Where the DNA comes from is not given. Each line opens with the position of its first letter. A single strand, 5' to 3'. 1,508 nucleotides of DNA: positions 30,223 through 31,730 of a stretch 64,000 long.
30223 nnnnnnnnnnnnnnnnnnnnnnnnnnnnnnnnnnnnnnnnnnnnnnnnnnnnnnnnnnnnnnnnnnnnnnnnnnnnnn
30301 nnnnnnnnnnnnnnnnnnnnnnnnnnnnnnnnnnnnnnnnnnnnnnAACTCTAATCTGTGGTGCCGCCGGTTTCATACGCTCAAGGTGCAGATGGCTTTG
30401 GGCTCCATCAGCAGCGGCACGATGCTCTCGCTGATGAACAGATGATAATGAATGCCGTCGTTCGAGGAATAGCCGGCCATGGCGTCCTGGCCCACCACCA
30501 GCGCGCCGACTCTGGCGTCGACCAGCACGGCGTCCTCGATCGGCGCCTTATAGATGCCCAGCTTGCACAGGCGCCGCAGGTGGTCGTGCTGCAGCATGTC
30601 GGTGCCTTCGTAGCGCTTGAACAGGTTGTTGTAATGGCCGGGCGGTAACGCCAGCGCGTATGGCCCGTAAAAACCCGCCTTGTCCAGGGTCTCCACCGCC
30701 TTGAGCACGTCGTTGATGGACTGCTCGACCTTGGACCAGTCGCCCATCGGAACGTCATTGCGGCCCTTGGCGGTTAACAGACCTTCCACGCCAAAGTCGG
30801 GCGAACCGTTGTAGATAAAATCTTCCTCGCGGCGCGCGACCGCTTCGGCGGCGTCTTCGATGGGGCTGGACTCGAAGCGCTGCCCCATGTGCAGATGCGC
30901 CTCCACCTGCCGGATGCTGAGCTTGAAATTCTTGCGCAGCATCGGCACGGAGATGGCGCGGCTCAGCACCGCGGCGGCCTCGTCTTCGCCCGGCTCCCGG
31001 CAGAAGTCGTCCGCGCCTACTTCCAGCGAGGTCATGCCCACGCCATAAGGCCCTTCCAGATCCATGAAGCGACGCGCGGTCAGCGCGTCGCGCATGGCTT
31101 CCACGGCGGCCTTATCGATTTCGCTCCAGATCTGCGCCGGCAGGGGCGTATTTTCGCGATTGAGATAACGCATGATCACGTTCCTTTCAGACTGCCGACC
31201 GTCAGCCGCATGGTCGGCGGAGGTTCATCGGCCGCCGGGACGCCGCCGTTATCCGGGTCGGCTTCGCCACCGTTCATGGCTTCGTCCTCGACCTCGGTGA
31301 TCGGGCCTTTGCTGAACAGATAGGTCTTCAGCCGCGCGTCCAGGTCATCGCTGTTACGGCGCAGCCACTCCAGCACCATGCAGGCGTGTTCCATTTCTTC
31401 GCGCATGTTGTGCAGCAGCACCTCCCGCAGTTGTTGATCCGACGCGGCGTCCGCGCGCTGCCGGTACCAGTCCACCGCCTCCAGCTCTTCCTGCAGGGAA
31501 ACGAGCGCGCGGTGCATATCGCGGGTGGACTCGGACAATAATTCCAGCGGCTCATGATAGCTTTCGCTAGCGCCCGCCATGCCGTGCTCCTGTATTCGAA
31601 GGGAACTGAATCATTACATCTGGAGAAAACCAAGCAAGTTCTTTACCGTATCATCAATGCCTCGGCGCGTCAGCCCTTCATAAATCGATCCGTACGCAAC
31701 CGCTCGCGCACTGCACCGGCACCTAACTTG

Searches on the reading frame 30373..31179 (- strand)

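Call 61: search_protein_families(library=ncbifam, proteins=[window:30373-31179:-], max_evalue=0.00001)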
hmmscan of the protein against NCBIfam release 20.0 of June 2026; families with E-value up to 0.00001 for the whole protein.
window:30373-31179:- (268 aa): 1 family
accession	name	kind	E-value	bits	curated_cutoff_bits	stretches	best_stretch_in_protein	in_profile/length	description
NF041155.2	encap_f1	equivalog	2.5e-74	250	100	1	6-266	1-261/261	family 1 encapsulin nanocompartment shell protein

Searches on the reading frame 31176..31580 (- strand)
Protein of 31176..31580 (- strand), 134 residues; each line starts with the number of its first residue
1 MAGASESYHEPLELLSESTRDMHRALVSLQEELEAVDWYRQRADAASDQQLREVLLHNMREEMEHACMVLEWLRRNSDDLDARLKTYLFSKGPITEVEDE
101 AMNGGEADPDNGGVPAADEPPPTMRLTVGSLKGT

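Call 61: search_protein_families(library=ncbifam, proteins=[window:31176-31580:-], max_evalue=0.00001)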
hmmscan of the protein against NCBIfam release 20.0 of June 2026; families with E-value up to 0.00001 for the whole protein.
window:31176-31580:- (134 aa): 2 families
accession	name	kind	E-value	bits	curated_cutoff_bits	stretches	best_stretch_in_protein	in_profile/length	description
TIGR04535.1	ferrit_encaps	subfamily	3.8e-41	139.6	125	1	8-131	1-113/114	encapsulin-associated ferritin-like protein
NF058679.1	EncB_fam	subfamily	6.5e-19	68.1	90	1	1-131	1-117/117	encapsulin nanocompartment ferritin-likeEncB family encapsulin nanocompartment ferritin-like cargo protein cargo protein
